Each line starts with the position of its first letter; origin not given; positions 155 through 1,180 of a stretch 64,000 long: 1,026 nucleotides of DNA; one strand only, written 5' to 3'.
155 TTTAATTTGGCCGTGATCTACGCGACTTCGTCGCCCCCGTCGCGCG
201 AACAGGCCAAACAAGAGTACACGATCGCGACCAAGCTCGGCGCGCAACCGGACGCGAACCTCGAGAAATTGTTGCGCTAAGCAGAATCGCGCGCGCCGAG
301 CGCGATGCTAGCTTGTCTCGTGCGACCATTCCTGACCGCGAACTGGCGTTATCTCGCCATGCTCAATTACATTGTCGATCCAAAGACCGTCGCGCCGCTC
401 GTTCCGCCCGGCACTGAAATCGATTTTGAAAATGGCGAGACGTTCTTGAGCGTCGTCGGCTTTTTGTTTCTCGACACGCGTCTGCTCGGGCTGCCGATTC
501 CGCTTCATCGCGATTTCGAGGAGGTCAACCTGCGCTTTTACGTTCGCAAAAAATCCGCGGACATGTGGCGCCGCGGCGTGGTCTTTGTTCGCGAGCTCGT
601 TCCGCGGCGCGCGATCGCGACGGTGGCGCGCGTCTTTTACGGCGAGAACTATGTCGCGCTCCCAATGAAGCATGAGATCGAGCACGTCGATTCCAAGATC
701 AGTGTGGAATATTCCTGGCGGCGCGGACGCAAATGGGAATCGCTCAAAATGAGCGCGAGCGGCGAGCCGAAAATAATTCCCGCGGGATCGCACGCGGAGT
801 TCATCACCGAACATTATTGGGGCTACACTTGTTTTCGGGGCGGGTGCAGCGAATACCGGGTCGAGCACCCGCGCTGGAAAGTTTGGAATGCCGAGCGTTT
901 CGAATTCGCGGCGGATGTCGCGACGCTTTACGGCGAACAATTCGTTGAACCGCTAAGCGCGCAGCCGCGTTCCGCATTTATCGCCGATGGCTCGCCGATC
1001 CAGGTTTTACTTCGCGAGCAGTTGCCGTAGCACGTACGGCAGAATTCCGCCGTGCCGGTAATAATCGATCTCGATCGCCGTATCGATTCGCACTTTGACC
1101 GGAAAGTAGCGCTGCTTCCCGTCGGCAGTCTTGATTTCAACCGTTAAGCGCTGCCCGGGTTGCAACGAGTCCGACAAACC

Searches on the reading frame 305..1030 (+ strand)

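Call 18: search_protein_families(library=pfam, proteins=[window:305-1030:+], max_evalue=0.0001)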
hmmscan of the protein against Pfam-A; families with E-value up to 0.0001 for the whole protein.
window:305-1030:+ (241 aa): 1 family
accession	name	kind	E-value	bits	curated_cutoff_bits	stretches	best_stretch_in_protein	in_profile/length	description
PF09844.14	DUF2071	-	3.2e-58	197.3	27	1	11-229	1-210/212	Uncharacterized conserved protein (COG2071)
